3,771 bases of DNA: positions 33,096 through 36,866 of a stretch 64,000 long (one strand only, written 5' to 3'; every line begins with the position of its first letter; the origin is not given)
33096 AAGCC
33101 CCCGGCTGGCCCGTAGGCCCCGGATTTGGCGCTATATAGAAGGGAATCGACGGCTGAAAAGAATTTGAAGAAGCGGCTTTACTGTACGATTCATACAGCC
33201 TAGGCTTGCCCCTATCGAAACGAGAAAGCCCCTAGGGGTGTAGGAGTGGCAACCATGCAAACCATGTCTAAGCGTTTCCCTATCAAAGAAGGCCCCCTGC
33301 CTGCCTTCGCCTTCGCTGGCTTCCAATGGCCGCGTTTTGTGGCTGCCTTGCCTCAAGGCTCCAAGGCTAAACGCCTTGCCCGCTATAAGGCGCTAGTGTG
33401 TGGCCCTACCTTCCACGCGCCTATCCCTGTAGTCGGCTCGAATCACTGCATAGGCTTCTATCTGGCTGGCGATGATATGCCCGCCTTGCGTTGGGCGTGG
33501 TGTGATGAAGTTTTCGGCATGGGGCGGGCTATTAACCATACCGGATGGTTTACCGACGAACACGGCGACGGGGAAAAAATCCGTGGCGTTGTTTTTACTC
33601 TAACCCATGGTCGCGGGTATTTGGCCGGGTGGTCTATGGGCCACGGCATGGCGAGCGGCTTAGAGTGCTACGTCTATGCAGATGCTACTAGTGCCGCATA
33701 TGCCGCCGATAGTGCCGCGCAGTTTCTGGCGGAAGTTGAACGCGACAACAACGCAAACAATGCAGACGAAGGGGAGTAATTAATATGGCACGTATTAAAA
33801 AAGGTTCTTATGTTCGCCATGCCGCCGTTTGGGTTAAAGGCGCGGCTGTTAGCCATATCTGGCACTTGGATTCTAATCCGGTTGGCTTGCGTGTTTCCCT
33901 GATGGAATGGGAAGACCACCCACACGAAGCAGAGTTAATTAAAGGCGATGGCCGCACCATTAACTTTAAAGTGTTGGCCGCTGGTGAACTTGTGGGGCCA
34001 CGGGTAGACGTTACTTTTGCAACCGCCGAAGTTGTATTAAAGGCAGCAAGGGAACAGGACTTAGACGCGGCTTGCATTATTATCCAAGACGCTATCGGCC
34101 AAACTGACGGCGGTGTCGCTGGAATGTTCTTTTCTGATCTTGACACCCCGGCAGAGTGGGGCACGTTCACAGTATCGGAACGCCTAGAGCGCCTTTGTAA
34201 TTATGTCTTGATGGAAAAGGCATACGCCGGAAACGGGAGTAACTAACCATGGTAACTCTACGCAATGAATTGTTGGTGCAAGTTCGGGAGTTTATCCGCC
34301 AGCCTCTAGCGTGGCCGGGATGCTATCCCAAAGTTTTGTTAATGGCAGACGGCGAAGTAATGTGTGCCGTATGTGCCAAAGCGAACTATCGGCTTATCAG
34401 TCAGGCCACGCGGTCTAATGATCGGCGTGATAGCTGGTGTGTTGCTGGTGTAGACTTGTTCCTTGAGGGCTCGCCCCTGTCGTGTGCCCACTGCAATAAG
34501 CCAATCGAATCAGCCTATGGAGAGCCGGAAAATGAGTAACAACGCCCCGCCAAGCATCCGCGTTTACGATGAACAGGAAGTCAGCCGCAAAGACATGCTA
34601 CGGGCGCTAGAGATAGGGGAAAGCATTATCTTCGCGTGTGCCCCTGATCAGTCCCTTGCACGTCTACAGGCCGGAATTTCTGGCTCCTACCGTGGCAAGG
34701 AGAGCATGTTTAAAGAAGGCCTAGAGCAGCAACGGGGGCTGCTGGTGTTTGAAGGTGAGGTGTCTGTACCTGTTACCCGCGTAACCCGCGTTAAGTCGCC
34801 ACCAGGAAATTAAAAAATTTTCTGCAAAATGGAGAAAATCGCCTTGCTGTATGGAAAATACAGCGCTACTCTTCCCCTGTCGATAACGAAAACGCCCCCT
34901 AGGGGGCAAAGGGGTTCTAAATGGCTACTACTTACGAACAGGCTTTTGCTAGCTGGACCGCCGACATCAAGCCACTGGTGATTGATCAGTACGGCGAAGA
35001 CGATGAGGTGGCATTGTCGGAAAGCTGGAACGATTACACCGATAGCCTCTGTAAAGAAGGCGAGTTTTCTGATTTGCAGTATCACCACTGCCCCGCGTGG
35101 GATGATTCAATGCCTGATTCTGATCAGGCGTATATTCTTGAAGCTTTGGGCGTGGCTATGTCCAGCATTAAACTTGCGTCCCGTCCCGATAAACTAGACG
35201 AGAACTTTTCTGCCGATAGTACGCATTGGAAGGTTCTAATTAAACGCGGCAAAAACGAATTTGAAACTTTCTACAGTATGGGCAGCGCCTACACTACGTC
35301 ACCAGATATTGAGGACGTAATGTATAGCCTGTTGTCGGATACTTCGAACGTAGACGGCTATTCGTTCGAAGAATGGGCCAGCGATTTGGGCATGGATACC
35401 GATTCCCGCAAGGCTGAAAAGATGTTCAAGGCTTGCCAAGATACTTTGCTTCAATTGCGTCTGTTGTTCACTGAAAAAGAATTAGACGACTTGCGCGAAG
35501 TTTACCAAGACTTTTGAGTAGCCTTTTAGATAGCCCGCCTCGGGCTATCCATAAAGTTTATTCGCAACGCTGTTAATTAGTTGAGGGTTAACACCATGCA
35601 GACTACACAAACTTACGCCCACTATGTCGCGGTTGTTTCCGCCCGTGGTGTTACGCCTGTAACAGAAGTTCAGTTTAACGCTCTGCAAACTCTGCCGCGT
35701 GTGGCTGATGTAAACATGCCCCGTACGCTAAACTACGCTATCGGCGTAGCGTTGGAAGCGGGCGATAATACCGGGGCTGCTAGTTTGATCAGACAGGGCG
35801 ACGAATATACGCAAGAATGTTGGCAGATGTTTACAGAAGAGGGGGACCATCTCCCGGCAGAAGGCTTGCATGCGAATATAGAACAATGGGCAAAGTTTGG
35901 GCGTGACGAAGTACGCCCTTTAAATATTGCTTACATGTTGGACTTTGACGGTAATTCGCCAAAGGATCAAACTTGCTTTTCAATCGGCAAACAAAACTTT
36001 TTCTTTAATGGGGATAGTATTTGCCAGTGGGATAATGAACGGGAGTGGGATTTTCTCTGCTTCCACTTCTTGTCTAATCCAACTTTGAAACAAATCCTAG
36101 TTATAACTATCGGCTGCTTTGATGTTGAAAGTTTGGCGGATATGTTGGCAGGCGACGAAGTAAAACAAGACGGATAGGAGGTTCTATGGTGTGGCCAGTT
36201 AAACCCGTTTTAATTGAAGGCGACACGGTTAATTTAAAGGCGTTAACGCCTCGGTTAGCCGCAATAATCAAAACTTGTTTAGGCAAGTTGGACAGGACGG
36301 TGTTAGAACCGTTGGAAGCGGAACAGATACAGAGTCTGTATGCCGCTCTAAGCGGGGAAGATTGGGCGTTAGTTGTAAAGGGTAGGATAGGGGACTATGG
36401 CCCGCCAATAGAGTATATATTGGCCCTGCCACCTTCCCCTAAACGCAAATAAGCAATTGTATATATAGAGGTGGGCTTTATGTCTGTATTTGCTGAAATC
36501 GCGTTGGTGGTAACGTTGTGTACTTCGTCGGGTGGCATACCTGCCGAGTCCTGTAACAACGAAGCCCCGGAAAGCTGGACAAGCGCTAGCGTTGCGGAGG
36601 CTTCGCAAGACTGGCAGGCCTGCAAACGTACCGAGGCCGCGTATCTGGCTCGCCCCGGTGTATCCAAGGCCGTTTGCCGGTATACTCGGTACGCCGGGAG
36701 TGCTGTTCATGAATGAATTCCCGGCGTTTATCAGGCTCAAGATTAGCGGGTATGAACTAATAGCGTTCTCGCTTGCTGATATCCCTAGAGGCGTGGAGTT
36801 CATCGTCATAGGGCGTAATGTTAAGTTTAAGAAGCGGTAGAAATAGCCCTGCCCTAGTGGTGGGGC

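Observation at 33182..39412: Recurrent 17-bp palindrome CTGTA-N7-TACAG at four transcription-unit starts of the rightward early-type block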

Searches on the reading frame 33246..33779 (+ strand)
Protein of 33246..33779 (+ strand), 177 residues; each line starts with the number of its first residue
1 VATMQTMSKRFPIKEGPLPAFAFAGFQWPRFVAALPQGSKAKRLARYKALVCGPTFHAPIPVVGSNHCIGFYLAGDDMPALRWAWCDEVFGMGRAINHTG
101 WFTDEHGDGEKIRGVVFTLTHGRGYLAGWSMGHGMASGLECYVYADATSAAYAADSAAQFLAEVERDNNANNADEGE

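Call 11: search_protein_families(library=pfam, proteins=[window:33246-33779:+], max_evalue=0.01)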
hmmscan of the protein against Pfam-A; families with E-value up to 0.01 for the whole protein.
window:33246-33779:+ (177 aa): 0 families

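Call 12: search_protein_families(library=phrogs, proteins=[window:33246-33779:+], max_evalue=0.001)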
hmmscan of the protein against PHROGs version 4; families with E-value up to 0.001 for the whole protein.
window:33246-33779:+ (177 aa): 3 families
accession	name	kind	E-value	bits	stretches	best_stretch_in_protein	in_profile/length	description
phrog_33651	-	unknown function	2.6e-51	174.7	1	19-176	9-160/161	-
phrog_8188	-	unknown function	4.7e-08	34.1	1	93-168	95-174/267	-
phrog_27363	-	unknown function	0.00078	20.2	0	79-171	52-145/221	-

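Call 15: search_dna_similar(query=window:33255-33779:+, collection=phages, mode=protein, max_rows=25)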
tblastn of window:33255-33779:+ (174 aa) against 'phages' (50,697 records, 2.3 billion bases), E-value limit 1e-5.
Records with a match: 15; places in all: 15; records where one place covers at least 80% of the query: 2.
Best place of each record, by identity: <60% 15.
By first word of the organism name: Aeromonas 11; Burkholderia 4.
By host as written in the record: - 3; Burkholderia cenocepacia C6433 2; Aeromonas hydrophila A18 2; Aeromonas hydrophila 2; Burkholderia cepacia 1; Aeromonas hydrophila GW3-10 1; Aeromonas sp. A034 1; Aeromonas veronii C4 1; and 2 more.
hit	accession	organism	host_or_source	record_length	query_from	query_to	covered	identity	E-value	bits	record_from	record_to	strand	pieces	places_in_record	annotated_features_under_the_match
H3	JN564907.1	Burkholderia phage vB_BceS_AH2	Burkholderia cenocepacia C6433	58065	16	174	91%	54.4%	2e-39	147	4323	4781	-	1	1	hypothetical protein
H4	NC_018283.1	Burkholderia phage vB_BceS_AH2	Burkholderia cenocepacia C6433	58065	16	174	91%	54.4%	2e-39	147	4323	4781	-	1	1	hypothetical protein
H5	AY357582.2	Burkholderia phage BcepNazgul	-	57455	3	136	77%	50.7%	7e-33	128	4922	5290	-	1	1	hypothetical protein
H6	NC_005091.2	Burkholderia phage BcepNazgul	Burkholderia cepacia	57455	3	136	77%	50.7%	7e-33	128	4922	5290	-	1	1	hypothetical protein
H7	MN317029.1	Aeromonas phage vB_AhyS-A18P4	Aeromonas hydrophila A18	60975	19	133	66%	55.6%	1e-32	127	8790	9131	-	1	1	hypothetical protein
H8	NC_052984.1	Aeromonas phage vB_AhyS-A18P4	Aeromonas hydrophila A18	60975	19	133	66%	55.6%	1e-32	127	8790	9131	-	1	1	hypothetical protein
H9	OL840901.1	Aeromonas phage AhMtk13b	Aeromonas hydrophila GW3-10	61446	20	133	66%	55.2%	8e-32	125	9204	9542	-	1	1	hypothetical protein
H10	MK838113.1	Aeromonas phage LAh_7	Aeromonas hydrophila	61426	20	133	66%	54.3%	2e-31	124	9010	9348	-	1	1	hypothetical protein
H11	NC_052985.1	Aeromonas phage LAh_7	Aeromonas hydrophila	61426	20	133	66%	54.3%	2e-31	124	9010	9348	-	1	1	hypothetical protein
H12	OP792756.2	Aeromonas phage phiA034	Aeromonas sp. A034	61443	20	136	67%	51.3%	7e-31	122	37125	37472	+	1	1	hypothetical protein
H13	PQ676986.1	Aeromonas phage vB_C4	Aeromonas veronii C4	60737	20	136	67%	51.3%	8e-31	122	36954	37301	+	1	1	hypothetical protein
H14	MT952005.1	Aeromonas phage BUCT551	-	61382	20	136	67%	51.3%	8e-31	122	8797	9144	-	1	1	hypothetical protein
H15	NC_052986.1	Aeromonas phage BUCT551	-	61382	20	136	67%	51.3%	8e-31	122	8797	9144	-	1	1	hypothetical protein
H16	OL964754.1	Aeromonas phage pAEv1812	Aeromonas sp.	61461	20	136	67%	50.4%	2e-30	121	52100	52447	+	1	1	hypothetical protein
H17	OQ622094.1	Aeromonas phage 13AC503A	Aeromonas caviae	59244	20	135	67%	45.7%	1e-21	96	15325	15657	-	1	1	hypothetical protein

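Call 16: search_dna_similar(query=window:33255-33779:+, collection=plasmids, mode=protein, max_rows=25)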
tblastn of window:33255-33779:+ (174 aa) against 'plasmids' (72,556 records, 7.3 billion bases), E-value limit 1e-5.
No match.

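Call 35: get_annotated_region(hit=H4, flank=8000)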
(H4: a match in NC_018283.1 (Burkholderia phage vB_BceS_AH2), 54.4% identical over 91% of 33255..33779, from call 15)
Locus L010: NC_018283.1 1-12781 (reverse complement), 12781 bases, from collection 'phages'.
description: Burkholderia phage AH2, complete genome.
organism: Burkholderia phage vB_BceS_AH2 (NCBI taxid 1133022)
taxonomy: Viruses; Duplodnaviria; Heunggongvirae; Uroviricota; Caudoviricetes; Casjensviridae; Ahduovirus; Burkholderia virus AH2
host: Burkholderia cenocepacia C6433; source: -; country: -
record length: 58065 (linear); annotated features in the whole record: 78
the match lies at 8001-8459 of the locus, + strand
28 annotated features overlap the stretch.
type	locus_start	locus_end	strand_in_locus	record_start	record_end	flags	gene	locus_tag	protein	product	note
CDS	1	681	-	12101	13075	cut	-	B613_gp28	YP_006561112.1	ParB-like partition protein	gp28; similar to Burkholderia phage BcepNazgul possible transcription regulator (NP_918963.1)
CDS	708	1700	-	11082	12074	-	-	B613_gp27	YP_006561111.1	hypothetical protein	gp27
CDS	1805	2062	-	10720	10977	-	-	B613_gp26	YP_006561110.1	hypothetical protein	gp26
CDS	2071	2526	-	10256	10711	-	-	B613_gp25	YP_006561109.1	pyrophosphatase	gp25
CDS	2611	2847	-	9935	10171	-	-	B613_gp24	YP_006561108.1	hypothetical protein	gp24; similar to Burkholderia phage BcepNazgul hypothetical protein Nazgul19 (NP_919028.2)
CDS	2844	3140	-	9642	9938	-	-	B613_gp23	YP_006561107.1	hypothetical protein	gp23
CDS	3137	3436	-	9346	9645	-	-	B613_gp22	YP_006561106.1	hypothetical protein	gp22; similar to Burkholderia phage BcepNazgul hypothetical protein Nazgul33 (NP_918967.1)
CDS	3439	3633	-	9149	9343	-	-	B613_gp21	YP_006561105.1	hypothetical protein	gp21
CDS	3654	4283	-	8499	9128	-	-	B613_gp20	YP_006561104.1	RusA-like Holliday junction resolvase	gp20; similar to Burkholderia phage BcepNazgul hypothetical protein Nazgul21 (NP_918955.1)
CDS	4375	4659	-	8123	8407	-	-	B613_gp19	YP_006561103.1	hypothetical protein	gp19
CDS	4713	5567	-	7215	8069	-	-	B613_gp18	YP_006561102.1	cysteine dioxygenase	gp18; similar to Burkholderia phage BcepNazgul hypothetical protein Nazgul34 (NP_918968.1)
CDS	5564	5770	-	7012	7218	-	-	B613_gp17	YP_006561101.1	hypothetical protein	gp17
CDS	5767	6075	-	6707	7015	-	-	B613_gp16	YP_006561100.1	hypothetical protein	gp16; similar to Burkholderia phage BcepNazgul hypothetical protein Nazgul17 (NP_919026.2)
CDS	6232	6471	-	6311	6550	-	-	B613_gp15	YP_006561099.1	hypothetical protein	gp15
CDS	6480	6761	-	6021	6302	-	-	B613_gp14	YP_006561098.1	hypothetical protein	gp14; similar to Burkholderia phage BcepNazgul hypothetical protein Nazgul13 (NP_919022.1)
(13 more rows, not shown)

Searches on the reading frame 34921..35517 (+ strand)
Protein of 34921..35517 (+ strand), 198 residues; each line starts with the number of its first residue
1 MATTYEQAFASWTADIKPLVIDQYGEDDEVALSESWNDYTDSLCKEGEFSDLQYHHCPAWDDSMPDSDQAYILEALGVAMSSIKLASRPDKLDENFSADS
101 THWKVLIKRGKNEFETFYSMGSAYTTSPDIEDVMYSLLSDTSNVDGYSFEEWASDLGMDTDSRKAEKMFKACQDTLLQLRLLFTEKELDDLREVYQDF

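Call 11: search_protein_families(library=pfam, proteins=[window:34921-35517:+], max_evalue=0.01)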
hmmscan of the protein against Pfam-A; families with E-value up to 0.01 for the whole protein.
window:34921-35517:+ (198 aa): 0 families

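Call 12: search_protein_families(library=phrogs, proteins=[window:34921-35517:+], max_evalue=0.001)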
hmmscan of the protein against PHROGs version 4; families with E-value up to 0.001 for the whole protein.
window:34921-35517:+ (198 aa): 2 families
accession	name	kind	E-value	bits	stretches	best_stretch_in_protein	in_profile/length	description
phrog_4273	-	unknown function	8.6e-29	101.5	1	70-198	16-150/150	-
phrog_336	-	unknown function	1.2e-05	26.2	1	26-55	19-51/57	-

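Call 39: find_homologous_proteins(query=window:34921-35517:+, max_evalue=1e-10)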
Query window:34921-35517:+ (198 aa): 103 proteins with E <= 1e-10 among 152 candidates.
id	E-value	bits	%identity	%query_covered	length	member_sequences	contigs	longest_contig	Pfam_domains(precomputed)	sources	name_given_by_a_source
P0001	7.0e-128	442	100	100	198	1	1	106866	-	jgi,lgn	jgi:hypothetical protein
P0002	1.7e-99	349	77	100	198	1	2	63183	-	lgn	-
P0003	1.2e-79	284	64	100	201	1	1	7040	-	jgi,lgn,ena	-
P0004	7.9e-79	282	65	96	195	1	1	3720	-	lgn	-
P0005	1.0e-76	275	61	100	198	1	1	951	-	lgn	-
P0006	3.4e-76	273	60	98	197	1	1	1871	-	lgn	-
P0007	9.5e-76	272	59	100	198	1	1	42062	-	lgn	-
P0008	2.8e-74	267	60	98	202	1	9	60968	-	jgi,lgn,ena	-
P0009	1.8e-73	264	57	100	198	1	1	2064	-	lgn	-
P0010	1.7e-72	261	60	98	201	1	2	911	-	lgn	-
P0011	1.9e-72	261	58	100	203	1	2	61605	-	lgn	-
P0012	5.1e-72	259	56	98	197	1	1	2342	-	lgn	-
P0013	8.7e-72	259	58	98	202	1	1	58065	-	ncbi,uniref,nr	ncbi:hypothetical protein AH2_00013 [Burkholderia phage vB_BceS_AH2]|uniref:Uncharacterized protein 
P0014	6.7e-70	253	57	99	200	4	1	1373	-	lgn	-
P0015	1.7e-68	248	58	98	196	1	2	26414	-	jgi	jgi:hypothetical protein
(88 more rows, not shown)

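Call 40: find_encoding_contigs(protein=P0002, flank=10000, max_places=3)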
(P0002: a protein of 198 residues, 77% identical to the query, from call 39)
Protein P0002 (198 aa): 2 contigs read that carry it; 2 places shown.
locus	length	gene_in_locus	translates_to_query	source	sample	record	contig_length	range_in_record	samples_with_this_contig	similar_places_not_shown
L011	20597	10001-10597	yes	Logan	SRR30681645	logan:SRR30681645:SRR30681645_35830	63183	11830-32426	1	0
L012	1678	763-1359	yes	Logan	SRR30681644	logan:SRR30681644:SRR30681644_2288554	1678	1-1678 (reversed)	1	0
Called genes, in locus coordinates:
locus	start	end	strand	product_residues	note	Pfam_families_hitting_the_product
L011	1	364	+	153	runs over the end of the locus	-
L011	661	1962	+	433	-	PF01145:Band_7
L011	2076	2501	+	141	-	-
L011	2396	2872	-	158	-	-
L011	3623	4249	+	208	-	PF13730:HTH_36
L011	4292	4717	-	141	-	-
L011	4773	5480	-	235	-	PF01656:CbiA, PF02374:ArsA_ATPase, PF07015:VirC1, PF09140:MipZ (faint), PF10609:ParA, PF13614:AAA_31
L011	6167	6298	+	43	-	-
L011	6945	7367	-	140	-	PF22055:MvaT_DBD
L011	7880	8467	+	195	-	-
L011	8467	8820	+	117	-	-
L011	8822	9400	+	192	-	-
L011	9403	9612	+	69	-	-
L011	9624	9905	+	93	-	-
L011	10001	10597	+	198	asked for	-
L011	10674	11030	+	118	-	-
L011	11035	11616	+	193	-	-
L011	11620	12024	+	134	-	-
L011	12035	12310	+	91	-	-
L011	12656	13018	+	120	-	-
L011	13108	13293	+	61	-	-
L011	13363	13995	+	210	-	-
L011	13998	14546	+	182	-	-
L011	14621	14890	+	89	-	-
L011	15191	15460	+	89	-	-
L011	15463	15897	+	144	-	-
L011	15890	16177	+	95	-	-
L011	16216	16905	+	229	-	-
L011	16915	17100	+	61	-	-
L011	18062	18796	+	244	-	-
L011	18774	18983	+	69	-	-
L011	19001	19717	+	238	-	-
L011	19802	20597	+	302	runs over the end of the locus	PF02899:Phage_int_SAM_1, PF00589:Phage_integrase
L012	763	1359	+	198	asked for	-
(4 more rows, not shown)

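Call 41: find_encoding_contigs(protein=P0003, flank=10000, max_places=2)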
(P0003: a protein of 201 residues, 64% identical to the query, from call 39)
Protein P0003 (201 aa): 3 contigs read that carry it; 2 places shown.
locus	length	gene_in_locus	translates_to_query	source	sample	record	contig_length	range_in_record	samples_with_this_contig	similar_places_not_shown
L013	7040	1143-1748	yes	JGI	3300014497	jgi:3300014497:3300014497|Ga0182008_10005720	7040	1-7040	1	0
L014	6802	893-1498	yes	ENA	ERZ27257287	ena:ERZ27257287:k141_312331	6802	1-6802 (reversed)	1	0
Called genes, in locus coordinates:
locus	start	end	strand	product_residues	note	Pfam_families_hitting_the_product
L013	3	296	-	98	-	?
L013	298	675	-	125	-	PF24582:DUF7609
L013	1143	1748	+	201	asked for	-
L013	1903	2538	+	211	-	-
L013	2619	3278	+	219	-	-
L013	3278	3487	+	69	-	-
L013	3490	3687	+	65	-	-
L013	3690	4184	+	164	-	-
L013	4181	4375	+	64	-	-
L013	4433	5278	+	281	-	-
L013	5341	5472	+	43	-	-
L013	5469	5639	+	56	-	-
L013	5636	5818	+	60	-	-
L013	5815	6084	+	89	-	-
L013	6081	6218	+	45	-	-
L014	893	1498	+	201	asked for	-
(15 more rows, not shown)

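Call 42: find_encoding_contigs(protein=P0007, flank=10000, max_places=2)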
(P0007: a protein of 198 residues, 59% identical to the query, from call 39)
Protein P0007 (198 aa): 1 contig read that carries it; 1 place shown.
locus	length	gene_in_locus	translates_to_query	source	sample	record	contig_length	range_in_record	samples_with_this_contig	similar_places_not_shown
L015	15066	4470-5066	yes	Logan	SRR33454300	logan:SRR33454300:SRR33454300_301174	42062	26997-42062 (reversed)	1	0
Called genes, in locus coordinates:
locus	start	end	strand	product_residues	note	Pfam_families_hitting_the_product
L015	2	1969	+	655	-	?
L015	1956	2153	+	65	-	-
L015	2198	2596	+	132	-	-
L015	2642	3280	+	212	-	-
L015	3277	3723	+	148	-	-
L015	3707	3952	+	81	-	-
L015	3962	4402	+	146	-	-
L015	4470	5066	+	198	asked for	-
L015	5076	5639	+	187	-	-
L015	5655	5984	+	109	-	-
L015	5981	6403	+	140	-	-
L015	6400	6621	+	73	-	PF23858:DUF7220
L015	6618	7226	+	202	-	-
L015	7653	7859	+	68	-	-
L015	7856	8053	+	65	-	-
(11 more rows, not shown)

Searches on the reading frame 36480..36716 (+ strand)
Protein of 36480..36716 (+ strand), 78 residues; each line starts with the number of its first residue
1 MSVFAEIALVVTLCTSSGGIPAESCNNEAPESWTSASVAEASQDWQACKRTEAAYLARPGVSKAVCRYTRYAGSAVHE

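Call 74: search_protein_families(library=pfam, proteins=[window:36480-36716:+], max_evalue=0.05)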
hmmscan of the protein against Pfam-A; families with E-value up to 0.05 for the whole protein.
window:36480-36716:+ (78 aa): 0 families
